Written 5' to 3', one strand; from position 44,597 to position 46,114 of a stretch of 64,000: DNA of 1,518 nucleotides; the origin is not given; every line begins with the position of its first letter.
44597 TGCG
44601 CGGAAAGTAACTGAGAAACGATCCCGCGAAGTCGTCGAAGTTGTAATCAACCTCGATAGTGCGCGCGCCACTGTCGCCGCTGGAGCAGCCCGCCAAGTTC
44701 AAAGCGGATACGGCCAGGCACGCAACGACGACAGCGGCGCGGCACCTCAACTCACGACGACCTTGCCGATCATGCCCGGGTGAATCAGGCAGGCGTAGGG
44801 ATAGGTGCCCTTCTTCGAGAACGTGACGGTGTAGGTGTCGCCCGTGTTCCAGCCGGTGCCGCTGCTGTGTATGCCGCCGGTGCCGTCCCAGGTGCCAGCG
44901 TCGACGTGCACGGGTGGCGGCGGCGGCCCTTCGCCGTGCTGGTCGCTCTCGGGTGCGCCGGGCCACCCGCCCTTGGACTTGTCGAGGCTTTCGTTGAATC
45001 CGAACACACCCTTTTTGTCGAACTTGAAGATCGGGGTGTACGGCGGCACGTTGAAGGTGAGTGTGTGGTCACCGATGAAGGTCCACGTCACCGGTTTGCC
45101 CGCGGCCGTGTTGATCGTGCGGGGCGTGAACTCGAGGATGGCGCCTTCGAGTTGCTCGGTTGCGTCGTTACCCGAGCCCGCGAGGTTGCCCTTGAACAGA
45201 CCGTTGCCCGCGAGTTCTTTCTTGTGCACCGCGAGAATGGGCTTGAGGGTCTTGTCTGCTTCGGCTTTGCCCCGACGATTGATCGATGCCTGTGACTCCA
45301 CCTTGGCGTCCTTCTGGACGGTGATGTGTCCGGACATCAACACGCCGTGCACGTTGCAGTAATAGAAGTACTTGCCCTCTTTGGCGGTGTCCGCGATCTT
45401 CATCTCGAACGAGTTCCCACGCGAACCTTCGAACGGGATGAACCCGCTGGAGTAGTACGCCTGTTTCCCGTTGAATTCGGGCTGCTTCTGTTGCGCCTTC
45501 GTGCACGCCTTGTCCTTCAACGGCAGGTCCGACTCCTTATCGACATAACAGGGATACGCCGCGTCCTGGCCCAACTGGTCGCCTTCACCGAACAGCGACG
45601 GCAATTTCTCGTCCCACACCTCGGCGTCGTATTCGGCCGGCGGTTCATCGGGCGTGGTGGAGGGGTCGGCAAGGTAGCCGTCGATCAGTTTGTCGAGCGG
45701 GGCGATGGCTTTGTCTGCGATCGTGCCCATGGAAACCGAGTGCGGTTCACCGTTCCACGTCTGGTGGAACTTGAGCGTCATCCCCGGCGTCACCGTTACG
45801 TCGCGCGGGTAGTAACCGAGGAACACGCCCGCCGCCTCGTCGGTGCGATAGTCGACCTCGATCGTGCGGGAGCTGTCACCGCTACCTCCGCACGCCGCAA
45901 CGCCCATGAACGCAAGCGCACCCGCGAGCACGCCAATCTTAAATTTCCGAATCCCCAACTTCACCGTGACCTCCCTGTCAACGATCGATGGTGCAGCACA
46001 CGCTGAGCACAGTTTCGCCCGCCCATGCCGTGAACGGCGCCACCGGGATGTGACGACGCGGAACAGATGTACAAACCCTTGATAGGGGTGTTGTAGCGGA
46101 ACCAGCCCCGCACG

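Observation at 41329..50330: Candidate undescribed system: cAMP-linked, two-component-controlled extracytoplasmic copper-protein redox module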

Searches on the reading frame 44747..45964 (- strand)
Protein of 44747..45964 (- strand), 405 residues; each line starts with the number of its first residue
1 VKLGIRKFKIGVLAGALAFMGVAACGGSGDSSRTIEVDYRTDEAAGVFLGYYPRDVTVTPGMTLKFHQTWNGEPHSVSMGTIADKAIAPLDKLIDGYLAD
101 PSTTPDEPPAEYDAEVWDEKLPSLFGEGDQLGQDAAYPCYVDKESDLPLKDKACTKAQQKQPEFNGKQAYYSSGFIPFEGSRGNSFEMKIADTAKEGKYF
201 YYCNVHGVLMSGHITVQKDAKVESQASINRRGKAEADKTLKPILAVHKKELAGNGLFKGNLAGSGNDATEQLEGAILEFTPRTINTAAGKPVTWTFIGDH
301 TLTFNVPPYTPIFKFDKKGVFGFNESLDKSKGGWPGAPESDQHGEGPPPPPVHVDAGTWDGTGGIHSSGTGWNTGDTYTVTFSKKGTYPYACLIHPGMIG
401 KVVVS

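Call 4: search_protein_families(library=pfam, proteins=[window:44747-45964:-], max_evalue=0.01)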
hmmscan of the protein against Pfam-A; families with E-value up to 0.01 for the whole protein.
window:44747-45964:- (405 aa): 2 families
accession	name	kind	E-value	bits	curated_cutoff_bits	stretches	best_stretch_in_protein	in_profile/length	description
PF00127.26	Copper-bind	-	3.5e-13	50.2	21.2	1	374-404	66-98/99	Copper binding proteins, plastocyanin/azurin family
PF13473.12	Cupredoxin_1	-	2.9e-05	24.5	27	0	375-404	73-104/104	Cupredoxin-like domain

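Call 5: search_protein_families(library=ncbifam, proteins=[window:44747-45964:-], max_evalue=0.01)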
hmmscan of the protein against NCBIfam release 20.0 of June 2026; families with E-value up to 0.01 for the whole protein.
window:44747-45964:- (405 aa): 4 families
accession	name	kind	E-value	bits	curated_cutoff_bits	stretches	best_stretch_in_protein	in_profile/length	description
TIGR02656.1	cyanin_plasto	equivalog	7e-13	48.8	87.85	1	373-404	65-98/99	plastocyanin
TIGR02657.1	amicyanin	equivalog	9e-08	32.4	110.2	1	370-404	48-82/83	amicyanin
TIGR03102.1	halo_cynanin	subfamily_domain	7e-07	29.3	93.8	1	360-404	68-114/115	halocyanin domain-containing protein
TIGR02375.1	pseudoazurin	equivalog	0.0013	18.4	109.85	0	375-404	55-86/116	pseudoazurin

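Call 26: find_homologous_proteins(query=window:44747-45964:-)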
Query window:44747-45964:- (405 aa): 317 proteins with E <= 0.001 among 5819 candidates; the best 120 are listed.
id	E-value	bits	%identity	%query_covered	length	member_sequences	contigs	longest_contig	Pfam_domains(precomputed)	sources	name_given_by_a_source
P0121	3.1e-280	947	100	100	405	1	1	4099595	PF00127.27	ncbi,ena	-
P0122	2.5e-231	786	82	100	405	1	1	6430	PF00127.27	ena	-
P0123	4.2e-194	663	73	92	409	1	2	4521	PF00127.27,PF13473.13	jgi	jgi:plastocyanin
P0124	3.6e-184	631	67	100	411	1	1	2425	PF00127.27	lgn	-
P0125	6.4e-178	610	64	99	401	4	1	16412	PF00127.27,PF13473.13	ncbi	ncbi:MAG: hypothetical protein QOG90_882 [Actinomycetota bacterium]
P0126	7.2e-176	603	66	94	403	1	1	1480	PF00127.27,PF13473.13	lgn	-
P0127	5.4e-175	600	65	99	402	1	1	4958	PF00127.27,PF13473.13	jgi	jgi:plastocyanin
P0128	8.3e-175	600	66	98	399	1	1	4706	PF00127.27,PF13473.13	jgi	jgi:plastocyanin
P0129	1.7e-174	599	64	99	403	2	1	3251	PF00127.27,PF13473.13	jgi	jgi:plastocyanin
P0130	1.9e-174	599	65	99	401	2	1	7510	PF00127.27,PF13473.13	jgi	jgi:plastocyanin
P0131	5.6e-174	597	67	93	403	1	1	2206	PF00127.27,PF13473.13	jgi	jgi:plastocyanin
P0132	7.5e-174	597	65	100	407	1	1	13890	PF00127.27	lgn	-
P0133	4.0e-173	594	64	98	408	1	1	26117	PF00127.27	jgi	jgi:plastocyanin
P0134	1.1e-172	593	66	99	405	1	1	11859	PF00127.27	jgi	jgi:plastocyanin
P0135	1.7e-171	589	67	92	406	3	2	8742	PF00127.27,PF13473.13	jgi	jgi:plastocyanin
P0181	4.0e-127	443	50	99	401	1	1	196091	PF00127.27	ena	-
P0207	2.1e-117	411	51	97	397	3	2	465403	PF00127.27,PF13473.13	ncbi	-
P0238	7.4e-101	356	45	100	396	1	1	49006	PF00127.27,PF13473.13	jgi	-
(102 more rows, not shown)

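Call 29: find_related_loci(query=A2, collection=metagenome_contigs, flank=10000)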
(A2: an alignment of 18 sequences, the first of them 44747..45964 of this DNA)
Query A2 (405 aa) in metagenome_contigs; peptide patterns used: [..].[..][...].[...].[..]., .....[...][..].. (x = any residue, [..] = any of these).
113 stretches matched a pattern; 46 encode a relative of the query (tblastn E <= 1e-3); 45 distinct loci.
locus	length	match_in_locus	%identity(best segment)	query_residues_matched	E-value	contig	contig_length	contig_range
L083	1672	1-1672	65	22-404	0e+0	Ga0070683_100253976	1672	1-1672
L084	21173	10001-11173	64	12-400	3e-172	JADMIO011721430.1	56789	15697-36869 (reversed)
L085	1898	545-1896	60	13-405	9e-166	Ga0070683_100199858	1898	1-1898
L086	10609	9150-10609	53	1-400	3e-132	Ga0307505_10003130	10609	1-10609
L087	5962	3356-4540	50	5-405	2e-124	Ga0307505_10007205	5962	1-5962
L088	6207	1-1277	50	10-404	5e-115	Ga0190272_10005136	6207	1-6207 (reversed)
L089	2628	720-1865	50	21-404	1e-119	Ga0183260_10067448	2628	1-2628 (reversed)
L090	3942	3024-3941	51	4-308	2e-93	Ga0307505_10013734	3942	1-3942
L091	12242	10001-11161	38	10-405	1e-83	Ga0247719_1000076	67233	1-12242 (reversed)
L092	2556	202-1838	40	12-404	3e-84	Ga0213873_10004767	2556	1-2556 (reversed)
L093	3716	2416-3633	40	13-404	2e-82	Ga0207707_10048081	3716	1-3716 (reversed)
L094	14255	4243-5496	39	1-404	2e-81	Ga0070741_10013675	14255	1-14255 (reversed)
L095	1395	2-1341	39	4-405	4e-85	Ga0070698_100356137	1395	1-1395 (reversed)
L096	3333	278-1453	40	31-404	2e-79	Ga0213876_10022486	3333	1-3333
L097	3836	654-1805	41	31-404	8e-77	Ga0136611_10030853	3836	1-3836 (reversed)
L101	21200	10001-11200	38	9-405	1e-68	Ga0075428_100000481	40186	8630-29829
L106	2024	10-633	41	195-404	2e-43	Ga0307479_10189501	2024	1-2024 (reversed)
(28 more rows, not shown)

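Call 45: predict_structure(alignment_id=A2)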
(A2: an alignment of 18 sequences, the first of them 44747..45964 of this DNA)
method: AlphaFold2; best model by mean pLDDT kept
length: 405 residues; sequences in the alignment: 18
mean_pLDDT: 79.4   pTM: 0.76
mean pLDDT of the five models: 79.4, 78.8, 77.5, 75.6, 74.6
residues with pLDDT >= 90: 112; 70-90: 203; 50-70: 68; < 50: 22
segments of 3 or more residues with pLDDT < 50: 1-6, 19-29, 341-345
pLDDT, mean of each block of 10 residues (from residue 1): 48 52 43 85 77 94 88 81 93 83 78 84 75 88 88 82 95 82 85 96 87 94 92 89 89 84 80 81 91 82 69 81 71 57 54 73 66 72 88 75 92
secondary structure, 60 per line:
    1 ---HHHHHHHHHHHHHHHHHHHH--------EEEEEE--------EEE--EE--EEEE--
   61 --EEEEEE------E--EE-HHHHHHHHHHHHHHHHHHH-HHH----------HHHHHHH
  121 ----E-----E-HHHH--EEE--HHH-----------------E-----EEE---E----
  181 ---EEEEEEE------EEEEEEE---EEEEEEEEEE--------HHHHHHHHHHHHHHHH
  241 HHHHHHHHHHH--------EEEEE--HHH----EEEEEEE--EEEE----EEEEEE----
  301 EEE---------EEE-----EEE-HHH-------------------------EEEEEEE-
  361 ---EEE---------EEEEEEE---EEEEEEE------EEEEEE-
elements in order: H4-23 E32-37 E46-48 E55-58 E63-68 H81-99 H114-120 H133-136 E139-141 E170-172 E184-190 E197-203 E207-216 H225-251 E260-264 E274-280 E283-286 E291-296 E301-303 E313-315 E321-323 E353-359 E364-366 E376-382 E386-392 E399-404

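Call 47: search_protein_families(library=pfam, proteins=[L094:8159-10126:+, L094:3398-4201:-, L094:999-3014:-, L094:10041-10871:-, L094:11039-12046:-, L094:12186-13400:-, L094:13403-14185:+, L094:2337-3401:+], max_evalue=0.0001)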
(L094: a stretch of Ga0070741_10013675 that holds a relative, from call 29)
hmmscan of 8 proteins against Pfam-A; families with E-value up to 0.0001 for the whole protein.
L094:8159-10126:+ (655 aa): 0 families

L094:3398-4201:- (267 aa): 2 families
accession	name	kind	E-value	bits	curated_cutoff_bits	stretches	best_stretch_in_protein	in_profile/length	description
PF01740.26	STAS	-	8.1e-22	77.4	22.6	1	156-257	2-106/106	STAS domain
PF13466.11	STAS_2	-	3.7e-13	49.9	29.2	1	171-245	5-80/80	STAS domain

L094:999-3014:- (671 aa): 0 families

L094:10041-10871:- (276 aa): 3 families
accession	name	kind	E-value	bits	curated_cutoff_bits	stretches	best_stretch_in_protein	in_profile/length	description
PF00106.31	adh_short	-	1.4e-44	152.4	26.6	1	27-212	1-187/195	short chain dehydrogenase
PF13561.12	adh_short_C2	-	2.1e-28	99.9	27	1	33-212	1-181/236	Enoyl-(Acyl carrier protein) reductase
PF08659.16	KR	-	1e-07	32.5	22.6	1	30-188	4-163/180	KR domain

L094:11039-12046:- (335 aa): 0 families

L094:12186-13400:- (404 aa): 5 families
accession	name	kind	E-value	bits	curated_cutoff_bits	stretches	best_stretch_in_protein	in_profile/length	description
PF00696.33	AA_kinase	-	3.2e-54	184.6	24.9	1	3-230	2-234/234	Amino acid kinase family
PF22468.2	ACT_9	-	7.9e-41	138.1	27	2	342-400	1-61/61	ACT domain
PF13840.12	ACT_7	-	1.3e-21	76.6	27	1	336-398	3-65/65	ACT domain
PF01842.31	ACT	-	6.6e-20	71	27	2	269-320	7-57/66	ACT domain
PF13740.12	ACT_6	-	5e-06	26.8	23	0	270-300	10-40/76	ACT domain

L094:13403-14185:+ (260 aa): 1 family
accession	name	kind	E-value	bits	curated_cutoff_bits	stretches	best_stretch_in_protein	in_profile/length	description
PF00160.26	Pro_isomerase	-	7e-27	95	21.7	1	116-257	2-154/159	Cyclophilin type peptidyl-prolyl cis-trans isomerase/CLD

L094:2337-3401:+ (354 aa): 5 families
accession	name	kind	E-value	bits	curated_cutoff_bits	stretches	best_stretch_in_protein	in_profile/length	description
PF02374.21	ArsA_ATPase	-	6.6e-33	114.7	24.3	1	11-276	3-247/305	Anion-transporting ATPase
PF13614.12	AAA_31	-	5.2e-08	33.5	27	1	15-151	8-132/177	AAA domain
PF01656.29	CbiA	-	2e-07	31.5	25.4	1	11-186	1-54/125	CobQ/CobB/MinD/ParA nucleotide binding domain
PF10609.15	ParA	-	7e-06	26.1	27.1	0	11-46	6-41/246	NUBPL iron-transfer P-loop NTPase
PF13481.12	AAA_25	-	2.1e-05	24.7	27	0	6-40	30-63/195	AAA domain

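Call 48: find_encoding_contigs(protein=P0207, flank=8000, max_places=1)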
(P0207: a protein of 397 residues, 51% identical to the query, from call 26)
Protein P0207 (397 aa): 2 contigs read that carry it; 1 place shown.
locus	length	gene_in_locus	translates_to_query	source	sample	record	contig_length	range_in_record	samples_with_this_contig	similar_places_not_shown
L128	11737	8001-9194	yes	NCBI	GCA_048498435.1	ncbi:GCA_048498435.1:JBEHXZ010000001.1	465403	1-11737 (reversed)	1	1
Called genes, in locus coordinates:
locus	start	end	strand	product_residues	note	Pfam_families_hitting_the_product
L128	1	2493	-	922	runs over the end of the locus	PF07517:SecA_DEAD, PF01043:SecA_PP_bind, PF21090:P-loop_SecA, PF07516:SecA_SW, PF02810:SEC-C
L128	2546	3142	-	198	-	-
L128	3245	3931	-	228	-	PF00072:Response_reg, PF00196:GerE, PF08281:Sigma70_r4_2 (weak)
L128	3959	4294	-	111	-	PF02482:Ribosomal_S30AE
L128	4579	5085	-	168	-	PF00156:Pribosyltran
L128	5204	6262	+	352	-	PF02958:EcKL, PF01636:APH, PF07914:DUF1679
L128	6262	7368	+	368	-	PF00296:Bac_luciferase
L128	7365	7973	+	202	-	PF19700:DUF6198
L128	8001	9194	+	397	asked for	PF13473:Cupredoxin_1 (faint), PF00127:Copper-bind (faint)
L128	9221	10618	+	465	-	PF05221:AdoHcyase, PF00670:AdoHcyase_NAD, PF02826:2-Hacid_dh_C, PF07991:KARI_N (weak)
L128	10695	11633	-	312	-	PF09407:AbiEi_1 (weak), PF04480:DUF559 (weak)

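Call 49: find_encoding_contigs(protein=P0181, flank=8000, max_places=1)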
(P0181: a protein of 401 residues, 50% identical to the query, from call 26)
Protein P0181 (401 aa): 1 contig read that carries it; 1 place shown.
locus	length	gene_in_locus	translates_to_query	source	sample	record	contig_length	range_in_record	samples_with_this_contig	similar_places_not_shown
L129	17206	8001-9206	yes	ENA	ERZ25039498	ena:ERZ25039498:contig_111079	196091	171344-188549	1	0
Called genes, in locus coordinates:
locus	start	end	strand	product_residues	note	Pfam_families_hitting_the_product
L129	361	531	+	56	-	-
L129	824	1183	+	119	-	PF04461:YajQ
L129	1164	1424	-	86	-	-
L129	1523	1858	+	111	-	-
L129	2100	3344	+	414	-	-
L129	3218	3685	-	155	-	PF00072:Response_reg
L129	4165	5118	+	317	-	-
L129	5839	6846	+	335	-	-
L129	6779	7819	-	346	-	-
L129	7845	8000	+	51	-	PF00127:Copper-bind (weak)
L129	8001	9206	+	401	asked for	PF00127:Copper-bind (faint)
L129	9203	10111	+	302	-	-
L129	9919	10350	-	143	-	-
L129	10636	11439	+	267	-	PF07730:HisKA_3, PF02518:HATPase_c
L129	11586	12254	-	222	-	-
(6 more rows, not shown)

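Call 50: find_encoding_contigs(protein=P0238, flank=8000, max_places=1)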
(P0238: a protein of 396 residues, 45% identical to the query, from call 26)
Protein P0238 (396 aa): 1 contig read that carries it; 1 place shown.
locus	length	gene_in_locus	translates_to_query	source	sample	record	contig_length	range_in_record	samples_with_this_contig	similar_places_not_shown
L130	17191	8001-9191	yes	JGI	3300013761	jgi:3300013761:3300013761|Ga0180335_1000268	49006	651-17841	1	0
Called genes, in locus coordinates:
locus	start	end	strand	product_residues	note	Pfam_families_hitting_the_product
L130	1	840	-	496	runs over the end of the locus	?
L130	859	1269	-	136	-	PF03780:Asp23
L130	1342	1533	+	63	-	PF00830:Ribosomal_L28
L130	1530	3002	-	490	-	PF01946:Thi4 (weak), PF00890:FAD_binding_2 (weak), PF01266:DAO, PF01593:Amino_oxidase, PF12831:FAD_oxidored (weak), PF13450:NAD_binding_8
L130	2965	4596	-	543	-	PF00070:Pyr_redox (faint), PF07992:Pyr_redox_2, PF00027:cNMP_binding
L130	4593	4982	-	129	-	-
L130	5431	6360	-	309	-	PF00027:cNMP_binding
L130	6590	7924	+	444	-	PF00072:Response_reg, PF00211:Guanylate_cyc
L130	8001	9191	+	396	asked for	PF13473:Cupredoxin_1 (faint), PF00127:Copper-bind (faint)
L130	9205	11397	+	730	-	PF07730:HisKA_3, PF02518:HATPase_c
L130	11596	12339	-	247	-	PF00072:Response_reg, PF00196:GerE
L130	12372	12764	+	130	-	PF00072:Response_reg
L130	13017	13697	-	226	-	PF13473:Cupredoxin_1, PF00127:Copper-bind (weak)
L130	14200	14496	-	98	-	-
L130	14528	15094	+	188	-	-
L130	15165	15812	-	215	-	PF00834:Ribul_P_3_epim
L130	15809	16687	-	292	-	-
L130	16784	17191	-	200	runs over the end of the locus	-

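Call 66: search_protein_families(library=ncbifam, proteins=[L130:2965-4596:-, L130:4593-4982:-], max_evalue=0.00001)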
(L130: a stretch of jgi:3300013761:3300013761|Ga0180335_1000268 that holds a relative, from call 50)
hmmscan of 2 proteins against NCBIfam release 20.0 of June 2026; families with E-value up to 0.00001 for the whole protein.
L130:2965-4596:- (543 aa): 13 families
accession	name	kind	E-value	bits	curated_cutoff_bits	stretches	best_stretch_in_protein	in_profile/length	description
TIGR03169.1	Nterm_to_SelD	hypoth_equivalog_domain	2.7e-29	102.6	310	1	10-353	2-320/365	pyridine nucleotide-disulfide oxidoreductase family protein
TIGR04369.1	fusion_not_SelD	hypoth_equivalog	1.7e-15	56.2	700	1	13-352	2-288/701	oxidoreductase/SelD-related fusion protein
NF058543.1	ActPatMycb56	equivalog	2.2e-14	53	460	1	426-527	17-116/317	acetyltransferase Pat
NF041163.2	encap_f2b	equivalog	1.9e-12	47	400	1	430-528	97-196/450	family 2B encapsulin nanocompartment shell protein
TIGR03385.1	CoA_CoA_reduc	equivalog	4.3e-11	42.2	578.8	1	9-340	1-313/439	CoA-disulfide reductase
NF007123.0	PRK09564.1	equivalog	3.4e-10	39.2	458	1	9-317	2-290/444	CoA-disulfide reductase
NF042949.2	3PPDioc_HcaD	equivalog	4.1e-10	39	450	1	9-312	3-277/386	3-phenylpropionate/cinnamic acid dioxygenase ferredoxin--NAD(+) reductase subunit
NF008732.0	PRK11753.1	equivalog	6e-10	38.9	266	1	432-525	27-121/214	cAMP-activated global transcriptional regulator CRP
NF049943.1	SQR_III_seleno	exception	2.2e-08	33.4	525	1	9-145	2-131/406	type III sulfide quinone reductase, selenoprotein subtype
NF046103.1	NOXase_Strep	equivalog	2.2e-07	30.2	600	1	10-313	2-283/442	H2O-forming NADH oxidase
TIGR01350.1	lipoamide_DH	equivalog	1e-06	27.8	408.8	1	169-311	172-309/461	dihydrolipoyl dehydrogenase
NF052518.1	TransRegLdrP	equivalog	3.1e-06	27.3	300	1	432-505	3-75/195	transcriptional regulator LdrP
TIGR03896.1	cyc_nuc_ocin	subfamily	4.1e-06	26.4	161.05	1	432-512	165-245/317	bacteriocin-type transport-associated protein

L130:4593-4982:- (129 aa): 2 families
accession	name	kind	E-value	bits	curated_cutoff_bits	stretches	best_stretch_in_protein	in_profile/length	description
NF000801.0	PRK00055.1-3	equivalog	3.8e-08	32.7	252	1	34-126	215-305/307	ribonuclease Z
TIGR02651.1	RNase_Z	equivalog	2.1e-07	30.3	292.95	1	37-123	215-301/302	ribonuclease Z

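Call 67: search_protein_families(library=padloc, proteins=[window:44747-45964:-], max_evalue=0.01)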
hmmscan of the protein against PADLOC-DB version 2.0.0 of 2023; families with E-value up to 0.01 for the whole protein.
window:44747-45964:- (405 aa): 0 families
